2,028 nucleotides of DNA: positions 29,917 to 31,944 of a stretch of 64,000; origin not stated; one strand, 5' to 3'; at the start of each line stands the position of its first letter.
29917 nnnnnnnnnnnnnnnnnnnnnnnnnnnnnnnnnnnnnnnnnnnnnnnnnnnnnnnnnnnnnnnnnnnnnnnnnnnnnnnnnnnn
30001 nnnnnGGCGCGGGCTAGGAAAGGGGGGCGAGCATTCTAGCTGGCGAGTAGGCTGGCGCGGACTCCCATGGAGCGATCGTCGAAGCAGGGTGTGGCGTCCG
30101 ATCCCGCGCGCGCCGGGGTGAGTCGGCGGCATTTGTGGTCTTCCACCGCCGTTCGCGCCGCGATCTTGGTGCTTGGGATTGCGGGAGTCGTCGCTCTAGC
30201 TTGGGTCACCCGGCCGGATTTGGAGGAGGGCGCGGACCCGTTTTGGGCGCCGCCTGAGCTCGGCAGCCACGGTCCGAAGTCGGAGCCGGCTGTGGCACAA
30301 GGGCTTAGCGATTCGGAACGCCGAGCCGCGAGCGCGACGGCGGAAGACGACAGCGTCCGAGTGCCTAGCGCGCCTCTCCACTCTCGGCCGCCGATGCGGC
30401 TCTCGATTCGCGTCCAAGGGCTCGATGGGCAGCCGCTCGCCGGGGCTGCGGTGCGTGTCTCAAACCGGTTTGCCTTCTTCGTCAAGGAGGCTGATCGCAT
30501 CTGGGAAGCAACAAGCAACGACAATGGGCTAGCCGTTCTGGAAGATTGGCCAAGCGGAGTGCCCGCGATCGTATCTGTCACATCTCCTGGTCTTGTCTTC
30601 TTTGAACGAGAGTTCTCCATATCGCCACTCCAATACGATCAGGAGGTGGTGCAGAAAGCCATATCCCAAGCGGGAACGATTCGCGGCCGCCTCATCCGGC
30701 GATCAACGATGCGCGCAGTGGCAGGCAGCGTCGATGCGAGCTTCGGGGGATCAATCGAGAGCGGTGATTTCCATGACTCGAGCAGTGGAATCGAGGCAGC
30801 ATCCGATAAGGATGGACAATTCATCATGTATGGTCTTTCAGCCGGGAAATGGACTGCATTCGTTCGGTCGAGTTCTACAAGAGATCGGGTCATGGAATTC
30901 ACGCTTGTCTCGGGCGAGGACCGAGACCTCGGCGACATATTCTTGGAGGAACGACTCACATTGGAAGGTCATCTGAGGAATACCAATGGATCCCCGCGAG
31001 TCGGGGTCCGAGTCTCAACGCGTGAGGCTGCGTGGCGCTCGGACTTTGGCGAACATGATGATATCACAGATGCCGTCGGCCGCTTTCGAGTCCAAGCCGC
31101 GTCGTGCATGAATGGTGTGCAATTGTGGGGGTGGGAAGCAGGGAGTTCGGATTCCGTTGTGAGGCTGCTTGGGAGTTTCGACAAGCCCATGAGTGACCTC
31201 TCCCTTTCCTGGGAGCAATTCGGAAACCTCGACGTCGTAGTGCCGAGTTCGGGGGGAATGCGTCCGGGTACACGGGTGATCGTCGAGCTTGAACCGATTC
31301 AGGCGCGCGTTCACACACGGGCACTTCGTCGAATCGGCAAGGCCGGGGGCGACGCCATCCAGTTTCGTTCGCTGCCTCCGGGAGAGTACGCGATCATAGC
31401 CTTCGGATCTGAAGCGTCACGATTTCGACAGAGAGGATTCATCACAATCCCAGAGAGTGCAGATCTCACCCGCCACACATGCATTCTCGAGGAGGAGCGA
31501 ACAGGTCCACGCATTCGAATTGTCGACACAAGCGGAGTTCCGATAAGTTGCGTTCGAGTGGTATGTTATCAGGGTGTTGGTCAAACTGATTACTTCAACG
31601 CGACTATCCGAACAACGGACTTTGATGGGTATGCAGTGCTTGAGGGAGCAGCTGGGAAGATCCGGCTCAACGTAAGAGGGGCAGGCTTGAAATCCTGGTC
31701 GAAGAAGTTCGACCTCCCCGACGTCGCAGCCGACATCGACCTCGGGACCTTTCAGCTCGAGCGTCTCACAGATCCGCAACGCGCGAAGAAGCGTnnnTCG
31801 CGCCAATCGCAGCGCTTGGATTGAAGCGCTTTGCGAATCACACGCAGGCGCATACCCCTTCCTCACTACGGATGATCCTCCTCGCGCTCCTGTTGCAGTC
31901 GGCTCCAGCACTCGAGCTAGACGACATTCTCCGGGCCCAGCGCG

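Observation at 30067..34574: Lower-GC three-gene module: two paralogous single-pass beta-sandwich-array proteins bracketing a C-terminally anchored secreted protein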

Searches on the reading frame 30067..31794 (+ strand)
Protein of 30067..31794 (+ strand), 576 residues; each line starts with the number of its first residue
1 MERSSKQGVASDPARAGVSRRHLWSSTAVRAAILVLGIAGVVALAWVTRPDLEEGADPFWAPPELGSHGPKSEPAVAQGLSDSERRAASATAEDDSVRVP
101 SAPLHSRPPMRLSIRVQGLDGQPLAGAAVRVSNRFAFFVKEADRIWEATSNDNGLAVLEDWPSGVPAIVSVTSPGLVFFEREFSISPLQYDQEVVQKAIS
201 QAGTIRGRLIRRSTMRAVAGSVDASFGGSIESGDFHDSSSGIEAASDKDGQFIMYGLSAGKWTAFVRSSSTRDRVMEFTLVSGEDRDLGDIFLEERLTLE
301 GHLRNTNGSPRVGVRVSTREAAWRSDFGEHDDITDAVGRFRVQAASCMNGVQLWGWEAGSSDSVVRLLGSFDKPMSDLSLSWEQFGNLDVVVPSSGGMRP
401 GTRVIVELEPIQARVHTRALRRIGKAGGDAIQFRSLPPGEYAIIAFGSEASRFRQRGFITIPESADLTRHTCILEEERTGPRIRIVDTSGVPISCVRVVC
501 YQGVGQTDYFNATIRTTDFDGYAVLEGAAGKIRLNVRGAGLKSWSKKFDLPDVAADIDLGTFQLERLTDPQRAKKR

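Call 8: search_protein_families(library=pfam, proteins=[window:30067-31794:+], max_evalue=1)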
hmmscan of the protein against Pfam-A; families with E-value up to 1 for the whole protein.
window:30067-31794:+ (576 aa): 5 families
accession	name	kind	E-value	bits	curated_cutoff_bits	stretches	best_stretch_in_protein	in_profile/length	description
PF13620.12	CarboxypepD_reg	-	6.2e-16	59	32.3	3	484-551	5-70/82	Carboxypeptidase regulatory-like domain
PF02369.22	Big_1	-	0.0019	18.7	34.9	0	298-347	20-69/93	Bacterial Ig-like domain (group 1)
PF20598.4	DUF6795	-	0.0042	17.8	27.4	1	306-344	7-45/103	Domain of unknown function (DUF6795)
PF24107.1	DUF7382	-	0.0062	16.8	27.4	0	112-158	22-64/65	Domain of unknown function (DUF7382)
PF17802.7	SpaA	-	0.16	12.6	23.1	0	120-164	12-52/91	Prealbumin-like fold domain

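Call 12: find_homologous_proteins(query=window:30067-31794:+)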
Query window:30067-31794:+ (576 aa): 2 proteins with E <= 0.001 among 8000 candidates.
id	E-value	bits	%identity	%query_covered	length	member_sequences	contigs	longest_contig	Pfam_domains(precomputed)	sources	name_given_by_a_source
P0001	0.0e+0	1283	100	100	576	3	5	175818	PF13620.13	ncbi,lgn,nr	ncbi:MAG: hypothetical protein JNJ88_19240 [Planctomycetes bacterium]|nr:hypothetical protein [Planc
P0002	6.6e-4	37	36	13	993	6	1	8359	PF10670.16,PF13715.13,PF02369.23,PF14686.13,PF15976.12,PF17802.8,PF00775.28,PF13620.13,PF09430.17,PF22904.4,PF17210.10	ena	-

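Call 17: find_encoding_contigs(protein=P0001, flank=10000, max_places=6)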
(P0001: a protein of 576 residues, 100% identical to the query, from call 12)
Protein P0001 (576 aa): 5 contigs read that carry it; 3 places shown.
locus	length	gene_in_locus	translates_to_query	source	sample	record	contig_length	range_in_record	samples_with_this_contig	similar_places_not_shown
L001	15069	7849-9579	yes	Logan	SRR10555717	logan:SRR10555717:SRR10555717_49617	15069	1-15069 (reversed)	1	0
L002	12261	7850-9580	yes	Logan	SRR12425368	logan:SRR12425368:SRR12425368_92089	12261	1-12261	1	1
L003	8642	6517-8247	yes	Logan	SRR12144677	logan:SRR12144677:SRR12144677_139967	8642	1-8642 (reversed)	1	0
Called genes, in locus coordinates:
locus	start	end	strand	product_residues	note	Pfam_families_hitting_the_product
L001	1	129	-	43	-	?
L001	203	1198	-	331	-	PF02608:Bmp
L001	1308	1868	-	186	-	-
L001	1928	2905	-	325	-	PF01300:Sua5_yciO_yrdC, PF03481:Sua5_C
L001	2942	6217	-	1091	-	PF01590:GAF (weak), PF13185:GAF_2, PF13492:GAF_3 (faint), PF01590:GAF, PF13185:GAF_2, PF02518:HATPase_c, PF00072:Response_reg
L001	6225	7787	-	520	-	PF00171:Aldedh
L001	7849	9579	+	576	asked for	PF13620:CarboxypepD_reg (faint)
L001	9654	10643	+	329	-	-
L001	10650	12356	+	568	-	PF13620:CarboxypepD_reg (weak)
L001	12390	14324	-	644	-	-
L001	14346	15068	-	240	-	?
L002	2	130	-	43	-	?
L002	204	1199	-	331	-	PF02608:Bmp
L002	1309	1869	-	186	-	-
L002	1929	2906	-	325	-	PF01300:Sua5_yciO_yrdC, PF03481:Sua5_C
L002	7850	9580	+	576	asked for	PF13620:CarboxypepD_reg (faint)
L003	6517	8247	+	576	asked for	PF13620:CarboxypepD_reg (faint)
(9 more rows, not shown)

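Call 22: search_protein_families(library=ncbifam, proteins=[window:30067-31794:+], max_evalue=0.1)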
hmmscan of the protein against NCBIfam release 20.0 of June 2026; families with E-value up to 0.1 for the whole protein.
window:30067-31794:+ (576 aa): 0 families

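Call 32: search_protein_representatives(alignment_id=A1)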
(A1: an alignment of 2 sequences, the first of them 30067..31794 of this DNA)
Query: 2 sequences, 606 profile positions. Proteins with E-value up to 0.001 (for the whole library): 9194; up to 1e-10: 1465; up to 1e-30: 13. The best 150 are listed.
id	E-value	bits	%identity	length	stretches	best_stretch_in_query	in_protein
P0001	0.0e+00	1083.0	-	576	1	1-606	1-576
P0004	1.2e-228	776.9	-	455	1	144-606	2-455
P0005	2.1e-59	218.0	-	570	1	114-596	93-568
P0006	1.8e-49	185.2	-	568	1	87-598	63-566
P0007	1.8e-49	185.1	-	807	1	106-597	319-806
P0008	7.9e-46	173.1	-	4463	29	164-336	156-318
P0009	1.5e-44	169.0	-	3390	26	235-392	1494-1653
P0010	2.4e-44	168.3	-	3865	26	257-331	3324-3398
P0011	1.0e-37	146.4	-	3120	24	165-332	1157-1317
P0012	3.1e-37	144.8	-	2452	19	255-375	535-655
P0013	8.6e-36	140.0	-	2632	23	258-331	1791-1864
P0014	2.3e-32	128.7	-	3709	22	231-330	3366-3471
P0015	9.4e-32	126.7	-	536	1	84-579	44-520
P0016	6.8e-29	117.2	-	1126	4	128-577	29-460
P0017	1.3e-28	116.2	-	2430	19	247-321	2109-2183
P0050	2.3e-21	92.4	-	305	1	297-596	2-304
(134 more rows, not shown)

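Call 38: find_encoding_contigs(protein=P0004, flank=10000, max_places=4)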
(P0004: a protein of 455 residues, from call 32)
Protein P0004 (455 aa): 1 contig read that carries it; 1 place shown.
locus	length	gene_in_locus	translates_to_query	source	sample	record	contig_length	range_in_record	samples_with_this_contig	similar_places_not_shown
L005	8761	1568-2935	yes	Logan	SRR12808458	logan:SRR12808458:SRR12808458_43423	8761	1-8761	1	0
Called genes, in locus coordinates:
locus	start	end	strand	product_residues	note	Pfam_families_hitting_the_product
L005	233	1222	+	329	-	-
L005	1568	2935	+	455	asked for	PF13620:CarboxypepD_reg (weak)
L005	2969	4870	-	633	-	-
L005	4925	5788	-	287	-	PF02219:MTHFR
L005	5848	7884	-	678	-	PF25182:NonGDSL (faint), PF00657:Lipase_GDSL, PF13472:Lipase_GDSL_2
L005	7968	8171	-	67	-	-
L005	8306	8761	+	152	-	?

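Call 47: list_cluster_members(proteins=[P0001, P0003, P0153, window:32868-34571:+])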
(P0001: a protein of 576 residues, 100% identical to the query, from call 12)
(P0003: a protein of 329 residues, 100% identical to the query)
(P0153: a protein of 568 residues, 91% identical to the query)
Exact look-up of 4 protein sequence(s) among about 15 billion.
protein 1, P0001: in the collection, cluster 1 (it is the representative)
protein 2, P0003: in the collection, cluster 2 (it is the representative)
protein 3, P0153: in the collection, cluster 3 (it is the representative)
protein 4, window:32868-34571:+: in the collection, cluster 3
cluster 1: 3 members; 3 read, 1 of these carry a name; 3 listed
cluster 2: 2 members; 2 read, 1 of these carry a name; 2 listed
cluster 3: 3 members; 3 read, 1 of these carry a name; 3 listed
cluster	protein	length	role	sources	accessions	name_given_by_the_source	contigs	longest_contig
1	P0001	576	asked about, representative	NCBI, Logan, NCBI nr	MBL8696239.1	MAG: hypothetical protein JNJ88_19240 [Planctomycetes bacterium] | hypothetical protein [Planctomycetota bacterium]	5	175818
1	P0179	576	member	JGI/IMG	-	-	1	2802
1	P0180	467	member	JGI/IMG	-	-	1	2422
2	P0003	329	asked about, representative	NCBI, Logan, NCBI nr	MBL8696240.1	MAG: hypothetical protein JNJ88_19245 [Planctomycetes bacterium] | hypothetical protein [Planctomycetota bacterium]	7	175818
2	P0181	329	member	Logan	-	-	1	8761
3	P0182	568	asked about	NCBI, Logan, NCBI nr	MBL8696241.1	MAG: carboxypeptidase regulatory-like domain-containing protein [Planctomycetes bacterium] | carboxypeptidase regulatory-like domain-containing protein [Planctomycetota bacterium]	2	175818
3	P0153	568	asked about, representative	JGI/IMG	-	-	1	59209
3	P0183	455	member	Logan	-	-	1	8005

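Call 48: find_encoding_contigs(protein=P0179, flank=10000, max_places=4)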
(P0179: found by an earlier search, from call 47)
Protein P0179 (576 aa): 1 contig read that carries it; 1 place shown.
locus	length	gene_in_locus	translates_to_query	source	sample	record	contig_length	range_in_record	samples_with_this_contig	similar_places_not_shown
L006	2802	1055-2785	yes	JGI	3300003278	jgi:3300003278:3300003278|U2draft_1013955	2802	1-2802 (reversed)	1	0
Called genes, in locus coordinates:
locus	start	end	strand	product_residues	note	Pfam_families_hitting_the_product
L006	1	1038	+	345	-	?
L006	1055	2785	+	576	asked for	PF13620:CarboxypepD_reg (faint)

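Call 61: search_protein_families(library=pfam, proteins=[P0007], max_evalue=0.001)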
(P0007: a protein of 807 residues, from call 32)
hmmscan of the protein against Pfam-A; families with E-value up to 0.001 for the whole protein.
P0007 (807 aa): 7 families
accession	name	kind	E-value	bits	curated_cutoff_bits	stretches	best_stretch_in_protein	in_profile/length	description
PF13620.12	CarboxypepD_reg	-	8.6e-24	84.1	32.3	1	436-520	2-81/82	Carboxypeptidase regulatory-like domain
PF08281.18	Sigma70_r4_2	-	2.3e-09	37.2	25.7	1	162-214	2-54/54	Sigma-70, region 4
PF04542.20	Sigma70_r2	-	9e-09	35.4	24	1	77-135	8-71/71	Sigma-70 region 2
PF04545.22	Sigma70_r4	-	3e-08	33.5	24.1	1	176-216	10-50/50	Sigma-70, region 4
PF17789.7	MG4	-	5.9e-05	23.6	24.7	0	339-390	15-59/95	Macroglobulin domain MG4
PF10670.15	DUF4198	-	0.0006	20.4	34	0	342-390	149-194/209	Domain of unknown function (DUF4198)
PF02369.22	Big_1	-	0.00081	19.9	34.9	0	341-389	20-64/93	Bacterial Ig-like domain (group 1)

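Call 64: find_encoding_contigs(protein=P0005, flank=10000, max_places=4)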
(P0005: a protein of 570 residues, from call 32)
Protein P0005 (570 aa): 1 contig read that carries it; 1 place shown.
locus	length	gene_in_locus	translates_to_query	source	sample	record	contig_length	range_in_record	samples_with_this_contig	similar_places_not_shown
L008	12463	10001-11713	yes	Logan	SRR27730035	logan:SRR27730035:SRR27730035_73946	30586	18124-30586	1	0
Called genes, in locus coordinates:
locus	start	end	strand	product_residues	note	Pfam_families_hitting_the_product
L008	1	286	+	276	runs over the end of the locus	PF01261:AP_endonuc_2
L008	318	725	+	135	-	PF01475:FUR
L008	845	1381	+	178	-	PF00578:AhpC-TSA, PF08534:Redoxin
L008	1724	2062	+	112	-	-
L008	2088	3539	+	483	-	PF13173:AAA_14, PF13635:DUF4143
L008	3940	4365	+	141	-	-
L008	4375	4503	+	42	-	-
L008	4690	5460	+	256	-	-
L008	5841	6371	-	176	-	-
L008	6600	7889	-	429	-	-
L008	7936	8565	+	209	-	-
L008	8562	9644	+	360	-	-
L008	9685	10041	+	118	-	-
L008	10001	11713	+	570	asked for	PF13620:CarboxypepD_reg (faint)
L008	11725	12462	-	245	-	?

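Call 65: find_encoding_contigs(protein=P0006, flank=10000, max_places=4)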
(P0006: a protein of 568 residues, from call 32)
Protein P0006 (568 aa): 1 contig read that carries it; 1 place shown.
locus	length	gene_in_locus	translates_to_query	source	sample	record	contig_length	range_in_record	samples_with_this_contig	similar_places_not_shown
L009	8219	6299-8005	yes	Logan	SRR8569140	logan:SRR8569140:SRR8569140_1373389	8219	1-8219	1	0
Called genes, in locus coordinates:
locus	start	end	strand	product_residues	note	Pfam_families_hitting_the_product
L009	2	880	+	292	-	?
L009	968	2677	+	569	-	PF14312:FG-GAP_2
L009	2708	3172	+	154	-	-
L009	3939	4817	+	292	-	PF07610:DUF1573 (weak)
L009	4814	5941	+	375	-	-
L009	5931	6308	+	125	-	-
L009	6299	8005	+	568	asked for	PF00775:Dioxygenase_C (faint), PF13620:CarboxypepD_reg (faint), PF13715:CarbopepD_reg_2 (faint)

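Call 74: find_encoding_contigs(protein=P0015, flank=10000, max_places=4)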
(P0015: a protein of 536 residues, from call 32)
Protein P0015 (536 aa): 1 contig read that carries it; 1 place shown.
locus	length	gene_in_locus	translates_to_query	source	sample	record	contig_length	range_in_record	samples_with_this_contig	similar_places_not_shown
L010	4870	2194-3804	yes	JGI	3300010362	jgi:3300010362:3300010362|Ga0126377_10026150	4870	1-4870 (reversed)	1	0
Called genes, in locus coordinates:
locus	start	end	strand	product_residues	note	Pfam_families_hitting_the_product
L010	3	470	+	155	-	?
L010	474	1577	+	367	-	PF12127:FloA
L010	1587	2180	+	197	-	-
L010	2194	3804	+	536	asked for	PF13620:CarboxypepD_reg (faint)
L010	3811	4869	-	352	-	?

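Call 75: find_encoding_contigs(protein=P0050, flank=10000, max_places=4)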
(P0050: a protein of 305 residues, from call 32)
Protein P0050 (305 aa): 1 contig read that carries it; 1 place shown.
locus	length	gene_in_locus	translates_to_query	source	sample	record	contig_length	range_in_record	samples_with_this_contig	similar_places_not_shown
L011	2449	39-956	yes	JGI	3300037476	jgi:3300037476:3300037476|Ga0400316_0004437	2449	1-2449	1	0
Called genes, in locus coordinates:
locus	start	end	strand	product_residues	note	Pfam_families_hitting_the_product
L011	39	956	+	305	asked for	PF13620:CarboxypepD_reg (faint)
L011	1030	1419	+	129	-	-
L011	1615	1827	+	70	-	-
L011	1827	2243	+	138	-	-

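Call 79: search_protein_families(library=pfam, proteins=[L008:8562-9641:+, L009:4814-5938:+, L008:9685-10038:+, L009:5931-6305:+, L008:7936-8562:+, L009:3939-4814:+, L008:6600-7889:-, L010:1587-2177:+, L009:2708-3172:+, L009:968-2677:+], max_evalue=1)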
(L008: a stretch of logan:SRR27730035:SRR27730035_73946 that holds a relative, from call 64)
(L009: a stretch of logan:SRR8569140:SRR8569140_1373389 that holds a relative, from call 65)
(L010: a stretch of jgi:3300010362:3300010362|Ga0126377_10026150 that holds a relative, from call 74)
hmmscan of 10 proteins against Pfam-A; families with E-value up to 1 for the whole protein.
L008:8562-9641:+ (360 aa): 1 family
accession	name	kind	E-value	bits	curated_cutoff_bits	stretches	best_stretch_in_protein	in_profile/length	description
PF13808.11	DDE_Tnp_1_assoc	-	0.19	12.2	32.3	0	165-204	37-77/88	DDE_Tnp_1-associated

L009:4814-5938:+ (375 aa): 1 family
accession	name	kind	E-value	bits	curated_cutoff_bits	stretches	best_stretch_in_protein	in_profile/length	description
PF19484.4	DUF6020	-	0.077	11.7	28.3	0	298-359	90-147/604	Family of unknown function (DUF6020)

L008:9685-10038:+ (118 aa): 1 family
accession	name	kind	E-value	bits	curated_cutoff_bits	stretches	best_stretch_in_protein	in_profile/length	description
PF19666.4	DUF6169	-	0.42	11.2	27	1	37-65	21-48/92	Family of unknown function (DUF6169)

L009:5931-6305:+ (125 aa): 1 family
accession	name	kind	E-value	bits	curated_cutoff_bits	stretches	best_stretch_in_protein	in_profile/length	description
PF15174.11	PRNT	-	0.062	13.8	27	1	14-33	23-40/51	Prion-related protein testis-specific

L008:7936-8562:+ (209 aa): 1 family
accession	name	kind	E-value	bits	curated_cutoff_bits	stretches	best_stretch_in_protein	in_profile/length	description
PF07586.16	HXXSHH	-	0.12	12.4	30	1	67-97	232-261/307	Protein of unknown function (DUF1552)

L009:3939-4814:+ (292 aa): 2 families
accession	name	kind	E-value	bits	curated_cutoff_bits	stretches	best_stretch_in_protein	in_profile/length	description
PF07610.17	DUF1573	-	1.3e-05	25.6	26.1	1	2-80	8-85/98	Protein of unknown function (DUF1573)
PF22544.2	HYDIN_VesB_CFA65-like_Ig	-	0.0042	17.7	25.5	1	2-65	10-74/100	HYDIN/CFA65/VesB-like, Ig-like domain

L008:6600-7889:- (429 aa): 0 families

L010:1587-2177:+ (197 aa): 1 family
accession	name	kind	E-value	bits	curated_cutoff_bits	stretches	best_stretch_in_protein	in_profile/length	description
PF25393.1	LTM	-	0.053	13.9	27.5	1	165-184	6-25/42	LUBAC thetering domain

L009:2708-3172:+ (154 aa): 2 families
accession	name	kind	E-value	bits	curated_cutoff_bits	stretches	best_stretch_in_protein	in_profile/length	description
PF02674.22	Colicin_V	-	0.012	16.1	29.3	1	64-148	20-75/144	Colicin V production protein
PF24838.2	8xMP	-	0.037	14.3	30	1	15-94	1-85/136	Octameric membrane protein family (8xMP)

L009:968-2677:+ (569 aa): 2 families
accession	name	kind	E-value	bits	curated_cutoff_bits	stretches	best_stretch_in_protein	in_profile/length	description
PF14312.12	FG-GAP_2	-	1.2e-86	285.1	23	7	123-173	1-49/49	FG-GAP repeat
PF19023.6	DUF5749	-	0.021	15.3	28.2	0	81-98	9-26/78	Family of unknown function (DUF5749)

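Call 91: search_protein_families(library=padloc, proteins=[window:30067-31794:+, L008:7936-8562:+, L008:9685-10038:+], max_evalue=0.01)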
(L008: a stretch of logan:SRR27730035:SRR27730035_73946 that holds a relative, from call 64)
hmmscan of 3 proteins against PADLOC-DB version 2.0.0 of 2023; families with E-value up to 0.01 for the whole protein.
window:30067-31794:+ (576 aa): 0 families

L008:7936-8562:+ (209 aa): 0 families

L008:9685-10038:+ (118 aa): 0 families
